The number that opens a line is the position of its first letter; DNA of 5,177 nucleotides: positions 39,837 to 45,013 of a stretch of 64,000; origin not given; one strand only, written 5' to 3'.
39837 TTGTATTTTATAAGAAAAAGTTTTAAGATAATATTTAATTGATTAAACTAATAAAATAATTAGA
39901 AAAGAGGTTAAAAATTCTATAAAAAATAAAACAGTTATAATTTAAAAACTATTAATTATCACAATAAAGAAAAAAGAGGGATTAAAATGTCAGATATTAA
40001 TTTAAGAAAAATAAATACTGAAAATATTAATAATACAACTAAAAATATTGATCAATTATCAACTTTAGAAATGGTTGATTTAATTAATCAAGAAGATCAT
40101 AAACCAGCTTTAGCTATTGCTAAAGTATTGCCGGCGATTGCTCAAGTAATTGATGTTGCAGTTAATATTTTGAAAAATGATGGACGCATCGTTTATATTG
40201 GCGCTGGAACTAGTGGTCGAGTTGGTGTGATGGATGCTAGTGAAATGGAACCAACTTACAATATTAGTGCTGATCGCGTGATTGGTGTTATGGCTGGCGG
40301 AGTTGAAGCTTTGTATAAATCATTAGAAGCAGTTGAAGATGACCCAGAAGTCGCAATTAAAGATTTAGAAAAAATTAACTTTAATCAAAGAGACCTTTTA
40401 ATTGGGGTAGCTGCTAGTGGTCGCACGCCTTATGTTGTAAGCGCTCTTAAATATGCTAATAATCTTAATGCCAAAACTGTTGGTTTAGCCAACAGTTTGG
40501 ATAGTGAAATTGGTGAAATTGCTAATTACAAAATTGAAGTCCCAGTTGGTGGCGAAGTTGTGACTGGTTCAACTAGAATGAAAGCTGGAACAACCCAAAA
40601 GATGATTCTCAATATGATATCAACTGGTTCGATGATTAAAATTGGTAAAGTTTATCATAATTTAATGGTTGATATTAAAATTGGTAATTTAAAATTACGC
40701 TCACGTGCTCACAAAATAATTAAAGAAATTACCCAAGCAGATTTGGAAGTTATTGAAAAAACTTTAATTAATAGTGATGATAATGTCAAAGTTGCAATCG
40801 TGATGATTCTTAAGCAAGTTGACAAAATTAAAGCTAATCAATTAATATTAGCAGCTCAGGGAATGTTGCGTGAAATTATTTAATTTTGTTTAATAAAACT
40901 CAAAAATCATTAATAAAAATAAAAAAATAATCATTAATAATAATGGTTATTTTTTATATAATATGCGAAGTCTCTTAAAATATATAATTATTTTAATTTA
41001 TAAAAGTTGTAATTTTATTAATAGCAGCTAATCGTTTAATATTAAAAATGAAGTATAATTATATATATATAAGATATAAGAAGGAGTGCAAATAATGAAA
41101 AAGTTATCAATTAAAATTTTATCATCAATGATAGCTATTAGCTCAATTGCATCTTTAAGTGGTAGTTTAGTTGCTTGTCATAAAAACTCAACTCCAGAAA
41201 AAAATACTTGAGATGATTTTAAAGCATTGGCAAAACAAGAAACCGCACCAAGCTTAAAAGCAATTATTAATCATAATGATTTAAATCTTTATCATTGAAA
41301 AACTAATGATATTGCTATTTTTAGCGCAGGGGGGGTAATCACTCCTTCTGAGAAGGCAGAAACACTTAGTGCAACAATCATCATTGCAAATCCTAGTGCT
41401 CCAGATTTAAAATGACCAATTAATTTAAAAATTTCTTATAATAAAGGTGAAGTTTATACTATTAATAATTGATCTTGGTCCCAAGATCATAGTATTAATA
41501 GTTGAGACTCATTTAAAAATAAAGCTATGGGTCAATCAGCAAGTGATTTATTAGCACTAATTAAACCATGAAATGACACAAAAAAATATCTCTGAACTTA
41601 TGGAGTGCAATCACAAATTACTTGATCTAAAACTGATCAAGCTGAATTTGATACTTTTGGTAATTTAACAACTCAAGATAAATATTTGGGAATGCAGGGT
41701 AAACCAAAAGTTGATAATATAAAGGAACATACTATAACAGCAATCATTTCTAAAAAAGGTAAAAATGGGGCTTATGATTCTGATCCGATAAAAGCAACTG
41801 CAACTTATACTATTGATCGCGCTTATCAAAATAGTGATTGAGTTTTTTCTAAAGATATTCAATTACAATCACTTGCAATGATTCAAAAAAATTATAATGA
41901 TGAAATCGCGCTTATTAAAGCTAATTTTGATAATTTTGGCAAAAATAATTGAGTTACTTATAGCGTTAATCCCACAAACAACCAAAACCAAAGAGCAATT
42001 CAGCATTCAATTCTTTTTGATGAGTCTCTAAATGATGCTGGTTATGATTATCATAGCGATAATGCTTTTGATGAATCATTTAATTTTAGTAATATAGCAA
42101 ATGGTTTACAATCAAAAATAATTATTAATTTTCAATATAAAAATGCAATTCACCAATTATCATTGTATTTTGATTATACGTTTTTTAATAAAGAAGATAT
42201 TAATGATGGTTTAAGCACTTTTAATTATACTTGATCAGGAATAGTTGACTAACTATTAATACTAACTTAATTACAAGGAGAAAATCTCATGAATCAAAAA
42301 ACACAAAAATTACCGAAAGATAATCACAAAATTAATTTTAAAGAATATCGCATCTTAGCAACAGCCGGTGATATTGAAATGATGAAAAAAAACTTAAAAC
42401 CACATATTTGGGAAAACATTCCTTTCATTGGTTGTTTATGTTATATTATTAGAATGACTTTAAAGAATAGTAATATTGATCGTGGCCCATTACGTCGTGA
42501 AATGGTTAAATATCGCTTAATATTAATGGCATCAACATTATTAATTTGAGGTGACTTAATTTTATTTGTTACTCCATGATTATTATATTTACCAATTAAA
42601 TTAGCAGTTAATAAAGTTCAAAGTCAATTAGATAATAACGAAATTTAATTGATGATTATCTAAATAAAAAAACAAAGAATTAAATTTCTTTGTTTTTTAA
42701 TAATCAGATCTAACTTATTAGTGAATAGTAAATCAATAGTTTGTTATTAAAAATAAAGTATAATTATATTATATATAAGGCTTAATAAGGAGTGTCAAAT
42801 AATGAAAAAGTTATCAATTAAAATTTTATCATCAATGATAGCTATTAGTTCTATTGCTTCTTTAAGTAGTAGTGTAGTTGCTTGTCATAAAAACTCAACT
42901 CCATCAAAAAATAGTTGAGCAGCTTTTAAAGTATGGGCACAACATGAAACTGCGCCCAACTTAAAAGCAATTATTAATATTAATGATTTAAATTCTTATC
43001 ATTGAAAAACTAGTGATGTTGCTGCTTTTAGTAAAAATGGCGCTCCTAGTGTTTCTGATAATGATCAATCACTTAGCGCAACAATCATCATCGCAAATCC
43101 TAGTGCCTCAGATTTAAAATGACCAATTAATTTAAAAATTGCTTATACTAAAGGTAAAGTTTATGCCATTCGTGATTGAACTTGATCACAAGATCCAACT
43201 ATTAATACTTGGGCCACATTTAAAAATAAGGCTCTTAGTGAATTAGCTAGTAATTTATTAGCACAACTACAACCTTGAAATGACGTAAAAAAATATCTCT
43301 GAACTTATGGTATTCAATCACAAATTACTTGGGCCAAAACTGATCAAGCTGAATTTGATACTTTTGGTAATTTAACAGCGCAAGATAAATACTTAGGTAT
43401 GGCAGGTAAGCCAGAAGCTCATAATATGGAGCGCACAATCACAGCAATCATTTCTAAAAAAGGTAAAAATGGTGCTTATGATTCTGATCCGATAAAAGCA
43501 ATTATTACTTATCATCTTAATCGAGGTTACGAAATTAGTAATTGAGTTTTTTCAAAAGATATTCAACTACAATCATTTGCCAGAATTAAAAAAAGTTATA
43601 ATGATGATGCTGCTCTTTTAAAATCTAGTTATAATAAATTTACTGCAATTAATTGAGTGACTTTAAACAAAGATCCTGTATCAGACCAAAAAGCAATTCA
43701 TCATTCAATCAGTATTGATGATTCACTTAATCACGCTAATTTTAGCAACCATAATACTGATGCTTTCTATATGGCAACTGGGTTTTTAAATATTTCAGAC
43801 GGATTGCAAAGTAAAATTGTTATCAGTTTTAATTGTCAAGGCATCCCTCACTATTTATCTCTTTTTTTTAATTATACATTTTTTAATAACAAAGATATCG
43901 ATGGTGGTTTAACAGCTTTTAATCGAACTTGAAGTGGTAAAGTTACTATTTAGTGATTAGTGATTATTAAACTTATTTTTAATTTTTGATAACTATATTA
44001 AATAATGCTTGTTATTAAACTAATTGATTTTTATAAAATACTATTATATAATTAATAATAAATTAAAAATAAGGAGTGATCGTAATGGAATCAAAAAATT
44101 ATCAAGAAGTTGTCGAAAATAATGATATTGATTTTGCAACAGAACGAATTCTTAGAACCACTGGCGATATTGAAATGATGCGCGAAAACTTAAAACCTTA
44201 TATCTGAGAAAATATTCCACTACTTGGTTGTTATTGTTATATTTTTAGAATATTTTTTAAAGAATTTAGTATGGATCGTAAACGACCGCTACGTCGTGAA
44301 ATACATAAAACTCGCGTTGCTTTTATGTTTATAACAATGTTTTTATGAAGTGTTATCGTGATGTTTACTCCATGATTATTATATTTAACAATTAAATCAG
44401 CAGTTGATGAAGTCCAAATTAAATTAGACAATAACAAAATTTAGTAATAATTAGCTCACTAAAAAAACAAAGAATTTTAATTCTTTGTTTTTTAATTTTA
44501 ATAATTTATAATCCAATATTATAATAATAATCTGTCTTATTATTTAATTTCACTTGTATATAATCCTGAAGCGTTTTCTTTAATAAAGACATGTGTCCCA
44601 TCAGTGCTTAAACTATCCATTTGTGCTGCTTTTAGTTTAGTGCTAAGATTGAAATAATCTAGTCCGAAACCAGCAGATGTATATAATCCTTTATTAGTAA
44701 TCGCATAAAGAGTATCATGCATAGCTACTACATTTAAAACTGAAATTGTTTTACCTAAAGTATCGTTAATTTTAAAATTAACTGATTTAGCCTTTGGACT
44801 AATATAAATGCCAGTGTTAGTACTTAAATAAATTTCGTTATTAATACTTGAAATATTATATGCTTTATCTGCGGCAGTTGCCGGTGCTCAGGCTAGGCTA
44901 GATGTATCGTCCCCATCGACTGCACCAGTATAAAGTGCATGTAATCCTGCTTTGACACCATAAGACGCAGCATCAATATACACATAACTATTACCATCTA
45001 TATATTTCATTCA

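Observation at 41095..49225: Recurring convergent module: Trp-rich lipoprotein (with or without the 119-aa partner) facing an array of beta-propeller lipoproteins; possible multi-component surface system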

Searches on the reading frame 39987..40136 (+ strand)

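Call 7: search_protein_families(library=ncbifam, max_evalue=1, proteins=[window:39987-40136:+])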
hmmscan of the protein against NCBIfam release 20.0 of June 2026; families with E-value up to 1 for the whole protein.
seq(50 aa): 3 families
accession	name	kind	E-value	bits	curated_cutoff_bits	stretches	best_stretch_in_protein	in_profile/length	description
NF009222.0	PRK12570.1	subfamily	5.1e-11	42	255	1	4-50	8-54/307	N-acetylmuramic acid 6-phosphate etherase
TIGR00274.1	TIGR00274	equivalog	1.2e-09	37.6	302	1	10-49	2-41/291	N-acetylmuramic acid 6-phosphate etherase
NF003915.0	PRK05441.1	subfamily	2.2e-08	33.5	168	1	5-49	2-46/300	N-acetylmuramic acid 6-phosphate etherase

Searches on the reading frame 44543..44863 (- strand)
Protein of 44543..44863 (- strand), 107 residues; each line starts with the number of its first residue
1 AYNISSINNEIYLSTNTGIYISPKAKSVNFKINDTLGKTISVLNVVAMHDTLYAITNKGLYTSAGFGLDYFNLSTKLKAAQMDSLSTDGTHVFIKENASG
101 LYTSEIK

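Call 26: find_related_loci(query=A3, collection=genome_contigs, flank=10000)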
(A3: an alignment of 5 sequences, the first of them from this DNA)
Query A3 (107 aa) in genome_contigs; peptide patterns used: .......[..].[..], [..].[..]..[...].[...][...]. (x = any residue, [..] = any of these).
199 stretches matched a pattern; 7 encode a relative of the query (tblastn E <= 1e-3); 7 distinct loci.
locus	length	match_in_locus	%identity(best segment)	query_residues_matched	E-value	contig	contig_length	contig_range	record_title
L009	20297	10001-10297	48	4-102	3e-21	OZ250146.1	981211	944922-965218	MAG: Mycoplasmatales bacterium isolate 0f8ee484-a6a3-43fa-b8c8-860dd6d42187 genome assembly, chromosome: 1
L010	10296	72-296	34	11-84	2e-6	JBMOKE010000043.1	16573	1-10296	MAG: Mycobacterium sp. isolate Deming_bin.81 contig9418, whole genome shotgun sequence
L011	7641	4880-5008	42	45-85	4e-6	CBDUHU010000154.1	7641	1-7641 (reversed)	MAG TPA_asm: uncultured Kangiellaceae bacterium isolate SRR22808129_binner12_Refined_85 genome assembly, contig: ERZ2504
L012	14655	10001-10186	37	2-61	1e-5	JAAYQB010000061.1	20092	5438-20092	MAG: Bacteroidales bacterium isolate AS22ysBPME_304 77195_AS22, whole genome shotgun sequence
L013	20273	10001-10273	29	8-105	3e-5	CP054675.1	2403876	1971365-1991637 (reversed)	MAG: Candidatus Tepidiaquacella proteinivora isolate Ch128a chromosome, complete genome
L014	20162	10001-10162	43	8-64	6e-5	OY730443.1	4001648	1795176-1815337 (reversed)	MAG: Candidatus Poribacteria bacterium isolate dbacca32-2332-4c09-a5ad-da9f5ab17b7d genome assembly, chromosome: 1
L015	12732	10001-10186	37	11-70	6e-5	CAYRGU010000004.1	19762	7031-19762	MAG TPA_asm: uncultured Nitrospirota bacterium isolate binchicken_co203_448 genome assembly, contig: k141_1458113, whole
